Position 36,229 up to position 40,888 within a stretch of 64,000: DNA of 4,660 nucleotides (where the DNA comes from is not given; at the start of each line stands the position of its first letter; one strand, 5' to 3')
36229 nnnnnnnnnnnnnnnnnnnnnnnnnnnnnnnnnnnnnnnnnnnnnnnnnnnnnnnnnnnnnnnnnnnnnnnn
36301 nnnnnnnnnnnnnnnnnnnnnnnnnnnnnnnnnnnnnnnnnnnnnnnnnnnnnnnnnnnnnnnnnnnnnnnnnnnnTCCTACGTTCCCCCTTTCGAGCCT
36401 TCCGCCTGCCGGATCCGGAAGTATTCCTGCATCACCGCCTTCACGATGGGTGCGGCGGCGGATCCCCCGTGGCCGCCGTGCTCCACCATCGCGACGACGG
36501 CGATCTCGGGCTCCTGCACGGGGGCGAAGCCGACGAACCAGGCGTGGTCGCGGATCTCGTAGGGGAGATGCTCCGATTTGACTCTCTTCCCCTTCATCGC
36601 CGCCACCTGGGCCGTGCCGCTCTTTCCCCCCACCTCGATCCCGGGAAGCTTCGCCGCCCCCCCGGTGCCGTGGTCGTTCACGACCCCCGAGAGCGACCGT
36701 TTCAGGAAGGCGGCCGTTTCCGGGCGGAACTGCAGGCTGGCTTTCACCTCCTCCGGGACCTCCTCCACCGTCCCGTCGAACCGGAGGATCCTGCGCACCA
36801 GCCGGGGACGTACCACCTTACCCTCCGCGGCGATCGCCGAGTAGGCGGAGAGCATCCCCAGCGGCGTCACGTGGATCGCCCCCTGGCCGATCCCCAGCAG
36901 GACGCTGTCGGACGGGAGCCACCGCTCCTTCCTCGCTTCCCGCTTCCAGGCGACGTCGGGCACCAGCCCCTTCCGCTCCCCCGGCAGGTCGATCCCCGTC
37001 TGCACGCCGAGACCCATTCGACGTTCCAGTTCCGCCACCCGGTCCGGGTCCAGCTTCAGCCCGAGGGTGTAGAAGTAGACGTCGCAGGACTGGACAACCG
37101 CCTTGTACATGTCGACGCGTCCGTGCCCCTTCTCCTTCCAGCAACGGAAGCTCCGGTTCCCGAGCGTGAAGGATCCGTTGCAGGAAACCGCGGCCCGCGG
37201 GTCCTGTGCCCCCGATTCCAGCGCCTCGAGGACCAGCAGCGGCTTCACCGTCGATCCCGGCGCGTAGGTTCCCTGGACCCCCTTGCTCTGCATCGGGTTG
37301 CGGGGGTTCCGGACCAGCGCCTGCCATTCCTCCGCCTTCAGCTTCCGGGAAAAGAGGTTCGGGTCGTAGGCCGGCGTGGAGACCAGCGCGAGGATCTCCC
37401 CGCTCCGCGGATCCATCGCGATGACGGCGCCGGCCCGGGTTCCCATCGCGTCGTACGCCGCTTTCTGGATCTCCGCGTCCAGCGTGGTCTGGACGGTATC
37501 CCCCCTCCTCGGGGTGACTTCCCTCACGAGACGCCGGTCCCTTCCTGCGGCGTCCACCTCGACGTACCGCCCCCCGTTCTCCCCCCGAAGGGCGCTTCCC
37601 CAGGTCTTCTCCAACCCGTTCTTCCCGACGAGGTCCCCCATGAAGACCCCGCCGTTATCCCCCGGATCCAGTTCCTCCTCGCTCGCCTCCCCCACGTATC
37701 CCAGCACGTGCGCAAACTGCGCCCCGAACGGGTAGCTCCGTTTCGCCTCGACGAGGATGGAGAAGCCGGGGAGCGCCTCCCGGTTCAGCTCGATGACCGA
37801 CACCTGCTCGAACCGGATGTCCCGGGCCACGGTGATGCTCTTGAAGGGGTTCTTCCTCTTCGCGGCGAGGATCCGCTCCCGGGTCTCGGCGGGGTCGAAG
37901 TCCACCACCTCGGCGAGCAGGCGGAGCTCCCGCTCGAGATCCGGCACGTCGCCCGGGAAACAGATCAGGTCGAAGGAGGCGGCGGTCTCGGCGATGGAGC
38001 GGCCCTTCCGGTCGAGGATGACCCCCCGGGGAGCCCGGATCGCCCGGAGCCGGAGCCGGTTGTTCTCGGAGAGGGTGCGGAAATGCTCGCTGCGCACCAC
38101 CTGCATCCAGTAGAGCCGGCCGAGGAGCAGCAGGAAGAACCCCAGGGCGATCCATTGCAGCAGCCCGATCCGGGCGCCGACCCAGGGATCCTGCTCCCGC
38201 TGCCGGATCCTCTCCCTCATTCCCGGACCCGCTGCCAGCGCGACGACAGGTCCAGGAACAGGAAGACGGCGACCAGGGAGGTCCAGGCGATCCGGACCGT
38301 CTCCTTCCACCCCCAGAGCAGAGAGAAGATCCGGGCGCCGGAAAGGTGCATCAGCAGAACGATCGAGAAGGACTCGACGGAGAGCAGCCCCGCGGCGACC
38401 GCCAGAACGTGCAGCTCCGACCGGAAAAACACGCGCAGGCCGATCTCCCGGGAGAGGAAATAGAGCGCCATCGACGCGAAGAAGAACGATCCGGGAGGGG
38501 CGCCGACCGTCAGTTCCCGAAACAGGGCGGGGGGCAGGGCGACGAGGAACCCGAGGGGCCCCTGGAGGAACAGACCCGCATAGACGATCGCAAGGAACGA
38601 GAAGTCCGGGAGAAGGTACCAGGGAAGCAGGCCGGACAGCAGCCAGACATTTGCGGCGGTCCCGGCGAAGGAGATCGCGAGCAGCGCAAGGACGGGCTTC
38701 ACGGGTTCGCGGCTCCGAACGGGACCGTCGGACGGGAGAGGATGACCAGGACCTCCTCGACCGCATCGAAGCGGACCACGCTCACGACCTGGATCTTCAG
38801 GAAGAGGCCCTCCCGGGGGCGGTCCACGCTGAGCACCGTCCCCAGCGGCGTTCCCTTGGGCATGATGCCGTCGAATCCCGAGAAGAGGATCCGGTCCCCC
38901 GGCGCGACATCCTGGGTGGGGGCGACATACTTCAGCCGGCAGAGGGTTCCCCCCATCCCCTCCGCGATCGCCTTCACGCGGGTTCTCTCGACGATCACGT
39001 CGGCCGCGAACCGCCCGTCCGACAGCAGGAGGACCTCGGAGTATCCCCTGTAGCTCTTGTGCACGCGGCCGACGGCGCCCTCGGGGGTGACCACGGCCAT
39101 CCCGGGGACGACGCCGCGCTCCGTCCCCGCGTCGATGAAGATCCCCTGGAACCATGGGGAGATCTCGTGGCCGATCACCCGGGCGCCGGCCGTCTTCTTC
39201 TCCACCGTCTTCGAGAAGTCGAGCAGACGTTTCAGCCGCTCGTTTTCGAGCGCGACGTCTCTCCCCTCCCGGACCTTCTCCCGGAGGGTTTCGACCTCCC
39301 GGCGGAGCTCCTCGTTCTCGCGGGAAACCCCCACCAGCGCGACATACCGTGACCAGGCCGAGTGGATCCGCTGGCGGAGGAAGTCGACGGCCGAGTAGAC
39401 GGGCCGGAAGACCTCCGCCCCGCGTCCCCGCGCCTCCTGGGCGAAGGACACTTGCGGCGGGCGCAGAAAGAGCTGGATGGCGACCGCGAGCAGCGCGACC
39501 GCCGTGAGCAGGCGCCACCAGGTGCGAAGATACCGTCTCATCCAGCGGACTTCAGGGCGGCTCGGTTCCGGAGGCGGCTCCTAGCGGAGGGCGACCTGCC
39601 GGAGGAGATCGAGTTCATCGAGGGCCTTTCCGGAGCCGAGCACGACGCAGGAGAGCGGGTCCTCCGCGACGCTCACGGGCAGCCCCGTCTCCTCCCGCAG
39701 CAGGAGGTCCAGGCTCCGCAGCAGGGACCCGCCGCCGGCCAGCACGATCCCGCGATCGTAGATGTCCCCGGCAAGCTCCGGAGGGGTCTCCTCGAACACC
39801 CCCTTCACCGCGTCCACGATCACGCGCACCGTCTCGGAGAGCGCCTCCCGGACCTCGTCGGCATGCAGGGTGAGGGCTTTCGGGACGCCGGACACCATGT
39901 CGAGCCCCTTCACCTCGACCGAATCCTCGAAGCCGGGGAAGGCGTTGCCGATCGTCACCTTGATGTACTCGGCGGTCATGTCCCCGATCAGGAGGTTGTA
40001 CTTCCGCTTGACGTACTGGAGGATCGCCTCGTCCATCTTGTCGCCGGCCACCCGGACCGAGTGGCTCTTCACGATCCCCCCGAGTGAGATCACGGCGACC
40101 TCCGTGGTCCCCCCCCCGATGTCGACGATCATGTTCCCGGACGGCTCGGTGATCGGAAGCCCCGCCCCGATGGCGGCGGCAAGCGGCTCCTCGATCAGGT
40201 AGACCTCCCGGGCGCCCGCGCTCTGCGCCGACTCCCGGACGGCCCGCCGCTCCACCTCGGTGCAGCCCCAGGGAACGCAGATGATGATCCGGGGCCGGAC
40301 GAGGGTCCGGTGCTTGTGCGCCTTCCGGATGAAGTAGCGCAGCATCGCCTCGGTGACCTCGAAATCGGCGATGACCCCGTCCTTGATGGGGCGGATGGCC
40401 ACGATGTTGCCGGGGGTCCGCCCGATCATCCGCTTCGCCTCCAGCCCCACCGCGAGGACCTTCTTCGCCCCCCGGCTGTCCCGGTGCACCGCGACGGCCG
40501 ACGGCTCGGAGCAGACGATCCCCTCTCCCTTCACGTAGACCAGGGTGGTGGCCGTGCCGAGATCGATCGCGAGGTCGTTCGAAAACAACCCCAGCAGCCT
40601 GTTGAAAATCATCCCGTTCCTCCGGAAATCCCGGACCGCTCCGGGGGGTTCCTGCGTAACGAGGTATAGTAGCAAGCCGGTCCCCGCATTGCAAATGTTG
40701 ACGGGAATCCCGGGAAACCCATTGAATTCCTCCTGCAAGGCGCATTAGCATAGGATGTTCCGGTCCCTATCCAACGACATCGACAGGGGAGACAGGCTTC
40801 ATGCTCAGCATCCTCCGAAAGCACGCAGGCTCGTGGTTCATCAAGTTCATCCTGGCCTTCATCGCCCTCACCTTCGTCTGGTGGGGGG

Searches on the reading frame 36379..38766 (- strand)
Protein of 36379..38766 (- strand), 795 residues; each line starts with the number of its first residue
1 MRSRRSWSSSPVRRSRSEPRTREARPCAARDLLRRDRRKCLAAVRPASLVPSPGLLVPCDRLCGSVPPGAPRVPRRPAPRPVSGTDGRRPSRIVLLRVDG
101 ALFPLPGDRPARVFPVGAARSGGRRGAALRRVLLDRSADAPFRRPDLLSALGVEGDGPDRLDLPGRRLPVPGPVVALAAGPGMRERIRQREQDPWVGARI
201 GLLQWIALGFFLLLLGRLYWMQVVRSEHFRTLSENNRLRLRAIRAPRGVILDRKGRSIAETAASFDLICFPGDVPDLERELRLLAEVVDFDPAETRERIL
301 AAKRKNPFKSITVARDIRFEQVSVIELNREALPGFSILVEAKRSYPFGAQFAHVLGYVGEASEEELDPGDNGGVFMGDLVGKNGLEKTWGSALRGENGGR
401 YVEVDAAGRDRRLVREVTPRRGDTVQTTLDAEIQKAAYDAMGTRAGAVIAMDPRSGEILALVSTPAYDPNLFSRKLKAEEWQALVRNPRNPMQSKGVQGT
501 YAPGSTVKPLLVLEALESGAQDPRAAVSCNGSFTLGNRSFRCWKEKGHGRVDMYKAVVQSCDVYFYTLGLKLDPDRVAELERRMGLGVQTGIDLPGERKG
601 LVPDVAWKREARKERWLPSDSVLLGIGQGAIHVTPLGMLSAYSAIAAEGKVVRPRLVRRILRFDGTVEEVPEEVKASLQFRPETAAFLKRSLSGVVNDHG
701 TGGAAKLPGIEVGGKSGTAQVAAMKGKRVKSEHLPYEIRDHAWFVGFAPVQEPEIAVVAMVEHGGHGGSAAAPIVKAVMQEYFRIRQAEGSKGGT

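Call 70: search_protein_families(library=pfam, proteins=[window:36379-38766:-], max_evalue=0.001)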
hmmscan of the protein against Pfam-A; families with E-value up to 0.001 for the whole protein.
window:36379-38766:- (795 aa): 2 families
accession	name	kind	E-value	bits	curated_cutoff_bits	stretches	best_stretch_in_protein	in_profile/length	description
PF00905.27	Transpeptidase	-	2.3e-69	234.4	22.1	1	446-780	1-299/299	Penicillin binding protein transpeptidase domain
PF03717.20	PBP_dimer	-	8e-40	137.6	24.4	1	243-409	2-174/180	Penicillin-binding Protein dimerisation domain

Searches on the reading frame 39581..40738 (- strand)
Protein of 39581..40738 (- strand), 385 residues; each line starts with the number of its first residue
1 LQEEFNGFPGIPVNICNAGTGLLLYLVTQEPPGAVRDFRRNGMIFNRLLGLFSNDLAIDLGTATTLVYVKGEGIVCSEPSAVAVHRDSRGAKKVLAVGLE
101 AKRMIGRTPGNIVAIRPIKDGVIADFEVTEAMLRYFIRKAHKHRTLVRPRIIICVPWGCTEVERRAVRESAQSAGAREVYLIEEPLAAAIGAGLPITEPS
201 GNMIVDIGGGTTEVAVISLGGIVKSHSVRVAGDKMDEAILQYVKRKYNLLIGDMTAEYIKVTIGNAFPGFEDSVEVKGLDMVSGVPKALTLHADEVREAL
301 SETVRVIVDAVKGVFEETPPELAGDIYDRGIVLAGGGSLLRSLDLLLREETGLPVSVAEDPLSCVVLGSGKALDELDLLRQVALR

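Call 22: search_protein_families(library=pfam, proteins=[window:39581-40738:-], max_evalue=0.01)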
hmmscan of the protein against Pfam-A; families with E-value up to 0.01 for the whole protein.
window:39581-40738:- (385 aa): 5 families
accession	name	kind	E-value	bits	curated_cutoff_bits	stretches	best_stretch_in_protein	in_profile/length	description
PF06723.19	MreB_Mbl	-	2.8e-146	487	27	1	54-379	2-325/327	MreB/Mbl protein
PF00022.25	Actin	-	7.5e-11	41.7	27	1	58-246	9-190/410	Actin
PF00012.26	HSP70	-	9.8e-11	41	20.6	1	133-247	118-238/599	Hsp70 protein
PF14450.12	FtsA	-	1.8e-10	41.7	31.8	1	204-360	2-112/127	Cell division protein FtsA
PF06277.17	EutA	-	0.0057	16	27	0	204-257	147-204/475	Ethanolamine utilisation protein EutA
